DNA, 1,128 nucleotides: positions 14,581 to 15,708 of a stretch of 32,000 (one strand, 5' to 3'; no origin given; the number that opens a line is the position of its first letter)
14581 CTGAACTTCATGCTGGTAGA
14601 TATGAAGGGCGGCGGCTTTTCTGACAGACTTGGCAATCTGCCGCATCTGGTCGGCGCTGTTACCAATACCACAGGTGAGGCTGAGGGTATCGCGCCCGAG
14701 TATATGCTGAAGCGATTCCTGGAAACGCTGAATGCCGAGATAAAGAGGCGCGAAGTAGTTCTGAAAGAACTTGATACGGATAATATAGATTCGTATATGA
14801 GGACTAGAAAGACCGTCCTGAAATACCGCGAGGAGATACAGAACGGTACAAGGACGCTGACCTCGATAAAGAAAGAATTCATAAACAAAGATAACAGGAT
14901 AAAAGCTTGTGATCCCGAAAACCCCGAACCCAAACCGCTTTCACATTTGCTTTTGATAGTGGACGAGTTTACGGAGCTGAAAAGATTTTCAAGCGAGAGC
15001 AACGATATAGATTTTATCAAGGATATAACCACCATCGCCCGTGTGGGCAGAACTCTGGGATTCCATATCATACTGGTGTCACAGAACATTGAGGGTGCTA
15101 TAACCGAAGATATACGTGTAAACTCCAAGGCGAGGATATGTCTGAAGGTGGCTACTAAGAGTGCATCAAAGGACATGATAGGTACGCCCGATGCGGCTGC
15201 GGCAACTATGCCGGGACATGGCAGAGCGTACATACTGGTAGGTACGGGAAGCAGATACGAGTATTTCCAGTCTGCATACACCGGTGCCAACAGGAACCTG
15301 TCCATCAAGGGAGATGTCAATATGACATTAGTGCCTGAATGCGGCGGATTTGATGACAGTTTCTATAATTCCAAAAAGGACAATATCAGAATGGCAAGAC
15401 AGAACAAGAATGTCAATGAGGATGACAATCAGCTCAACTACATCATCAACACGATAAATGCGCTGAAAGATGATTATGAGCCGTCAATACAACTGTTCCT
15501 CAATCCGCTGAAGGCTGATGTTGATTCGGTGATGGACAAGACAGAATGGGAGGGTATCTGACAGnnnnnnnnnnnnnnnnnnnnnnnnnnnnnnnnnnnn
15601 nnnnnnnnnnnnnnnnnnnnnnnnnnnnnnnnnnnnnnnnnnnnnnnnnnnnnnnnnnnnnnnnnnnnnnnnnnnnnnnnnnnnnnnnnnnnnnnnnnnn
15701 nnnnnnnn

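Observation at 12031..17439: EssC is divided by a single in-frame TGA at the D1/D2 boundary, as in mycobacterial EccCa/EccCb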

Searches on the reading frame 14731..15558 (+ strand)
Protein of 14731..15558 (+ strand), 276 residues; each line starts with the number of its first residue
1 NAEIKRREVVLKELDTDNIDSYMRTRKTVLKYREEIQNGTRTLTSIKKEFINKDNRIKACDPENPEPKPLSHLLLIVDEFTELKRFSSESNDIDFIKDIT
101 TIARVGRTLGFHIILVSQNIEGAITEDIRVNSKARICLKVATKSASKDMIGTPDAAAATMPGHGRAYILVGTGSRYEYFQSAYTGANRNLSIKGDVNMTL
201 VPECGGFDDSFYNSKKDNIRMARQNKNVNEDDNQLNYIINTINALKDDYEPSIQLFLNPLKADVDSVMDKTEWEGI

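Call 53: search_protein_families(library=ncbifam, proteins=[window:14731-15558:+], max_evalue=1)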
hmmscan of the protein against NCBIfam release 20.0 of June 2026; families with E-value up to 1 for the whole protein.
window:14731-15558:+ (276 aa): 4 families
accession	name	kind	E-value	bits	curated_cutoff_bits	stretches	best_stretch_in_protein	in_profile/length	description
TIGR03928.1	T7_EssCb_Firm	equivalog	5.3e-43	146.9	778.4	1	1-261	544-761/1296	type VII secretion protein EssC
TIGR03924.1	T7SS_EccC_a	equivalog_domain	5.9e-20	71.6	509.15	1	64-184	556-669/673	type VII secretion protein EccCa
NF040937.1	HerA_Thermprot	equivalog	0.0085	14.5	800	1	98-154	373-428/487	DNA double-strand break repair helicase HerA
NF040819.1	helicase_HerA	equivalog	0.0088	14.6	970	1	31-141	362-468/561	DNA double-strand break repair helicase HerA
